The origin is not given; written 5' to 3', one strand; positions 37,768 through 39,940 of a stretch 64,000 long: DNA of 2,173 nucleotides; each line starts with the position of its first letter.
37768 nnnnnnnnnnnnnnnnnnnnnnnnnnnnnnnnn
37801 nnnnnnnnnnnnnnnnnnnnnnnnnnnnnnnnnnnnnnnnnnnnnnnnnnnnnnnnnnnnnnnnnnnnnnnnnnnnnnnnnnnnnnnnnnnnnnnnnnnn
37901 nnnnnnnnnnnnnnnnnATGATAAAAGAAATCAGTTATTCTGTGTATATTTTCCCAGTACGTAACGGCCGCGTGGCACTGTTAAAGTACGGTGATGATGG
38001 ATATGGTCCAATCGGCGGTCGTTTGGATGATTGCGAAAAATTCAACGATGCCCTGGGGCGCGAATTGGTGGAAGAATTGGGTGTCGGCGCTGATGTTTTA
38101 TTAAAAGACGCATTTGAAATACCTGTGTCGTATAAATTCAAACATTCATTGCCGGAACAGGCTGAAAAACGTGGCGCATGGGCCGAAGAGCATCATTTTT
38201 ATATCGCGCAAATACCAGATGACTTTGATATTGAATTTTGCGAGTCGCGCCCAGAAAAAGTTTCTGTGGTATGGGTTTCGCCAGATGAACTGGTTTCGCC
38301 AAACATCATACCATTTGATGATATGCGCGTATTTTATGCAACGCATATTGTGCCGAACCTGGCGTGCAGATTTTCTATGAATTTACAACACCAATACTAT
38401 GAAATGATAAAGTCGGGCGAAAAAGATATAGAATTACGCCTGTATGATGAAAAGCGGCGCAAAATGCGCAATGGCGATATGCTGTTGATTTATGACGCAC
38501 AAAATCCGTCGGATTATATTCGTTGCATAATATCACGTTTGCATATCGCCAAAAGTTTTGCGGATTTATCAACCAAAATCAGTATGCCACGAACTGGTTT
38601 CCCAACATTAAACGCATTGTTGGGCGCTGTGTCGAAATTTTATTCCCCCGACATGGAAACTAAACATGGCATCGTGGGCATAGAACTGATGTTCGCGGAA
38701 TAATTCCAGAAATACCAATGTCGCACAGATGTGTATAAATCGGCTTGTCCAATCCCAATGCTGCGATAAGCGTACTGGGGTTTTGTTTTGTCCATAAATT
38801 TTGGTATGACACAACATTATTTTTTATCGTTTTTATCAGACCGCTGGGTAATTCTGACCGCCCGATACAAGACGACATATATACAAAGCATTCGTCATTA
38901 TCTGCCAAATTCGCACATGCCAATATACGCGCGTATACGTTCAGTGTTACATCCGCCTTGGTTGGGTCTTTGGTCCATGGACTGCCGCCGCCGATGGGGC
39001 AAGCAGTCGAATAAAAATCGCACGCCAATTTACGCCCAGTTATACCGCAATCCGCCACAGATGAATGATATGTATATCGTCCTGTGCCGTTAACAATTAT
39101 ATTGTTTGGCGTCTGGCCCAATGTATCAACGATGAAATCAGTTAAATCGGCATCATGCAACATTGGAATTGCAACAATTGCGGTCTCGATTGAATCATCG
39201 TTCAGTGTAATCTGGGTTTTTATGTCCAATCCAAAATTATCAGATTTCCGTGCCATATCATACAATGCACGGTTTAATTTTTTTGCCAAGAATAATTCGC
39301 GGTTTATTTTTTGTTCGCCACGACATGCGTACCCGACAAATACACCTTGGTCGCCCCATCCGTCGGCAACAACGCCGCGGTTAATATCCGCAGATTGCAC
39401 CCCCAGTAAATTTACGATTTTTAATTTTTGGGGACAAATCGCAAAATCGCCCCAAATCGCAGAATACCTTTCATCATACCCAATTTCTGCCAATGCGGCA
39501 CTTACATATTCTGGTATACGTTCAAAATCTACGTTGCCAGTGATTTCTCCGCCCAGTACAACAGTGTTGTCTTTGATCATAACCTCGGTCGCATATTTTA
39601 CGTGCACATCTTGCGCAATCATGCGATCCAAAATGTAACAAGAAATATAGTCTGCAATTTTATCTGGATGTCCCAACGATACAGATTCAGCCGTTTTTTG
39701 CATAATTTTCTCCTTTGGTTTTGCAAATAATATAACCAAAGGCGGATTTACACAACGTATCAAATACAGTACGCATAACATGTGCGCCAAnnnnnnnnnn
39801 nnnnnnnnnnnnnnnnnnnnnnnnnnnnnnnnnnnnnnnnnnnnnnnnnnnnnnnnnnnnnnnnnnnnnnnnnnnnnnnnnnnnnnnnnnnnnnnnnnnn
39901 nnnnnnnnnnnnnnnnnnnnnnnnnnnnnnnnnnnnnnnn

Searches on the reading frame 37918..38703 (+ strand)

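Call 60: search_protein_families(library=pfam, proteins=[window:37918-38703:+], max_evalue=0.001)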
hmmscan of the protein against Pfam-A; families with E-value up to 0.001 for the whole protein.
window:37918-38703:+ (261 aa): 2 families
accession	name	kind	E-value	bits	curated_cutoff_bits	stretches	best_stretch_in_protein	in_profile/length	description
PF00293.34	NUDIX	-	1.8e-07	31.7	21.1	1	8-129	5-122/134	NUDIX domain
PF04266.20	ASCH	-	3.9e-07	31.2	21.2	1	154-257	1-99/103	ASCH domain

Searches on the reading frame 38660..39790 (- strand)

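Call 60: search_protein_families(library=pfam, proteins=[window:38660-39790:-], max_evalue=0.001)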
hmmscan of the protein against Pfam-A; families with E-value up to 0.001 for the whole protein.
window:38660-39790:- (376 aa): 3 families
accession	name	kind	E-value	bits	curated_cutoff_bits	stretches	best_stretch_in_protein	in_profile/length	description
PF00438.25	S-AdoMet_synt_N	-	2.7e-20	73.2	33.1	1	33-110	5-81/99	S-adenosylmethionine synthetase, N-terminal domain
PF02773.21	S-AdoMet_synt_C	-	3e-13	50.3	25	1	244-359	4-127/138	S-adenosylmethionine synthetase, C-terminal domain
PF02772.21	S-AdoMet_synt_M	-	2.4e-06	28.1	29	1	144-199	3-61/120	S-adenosylmethionine synthetase, central domain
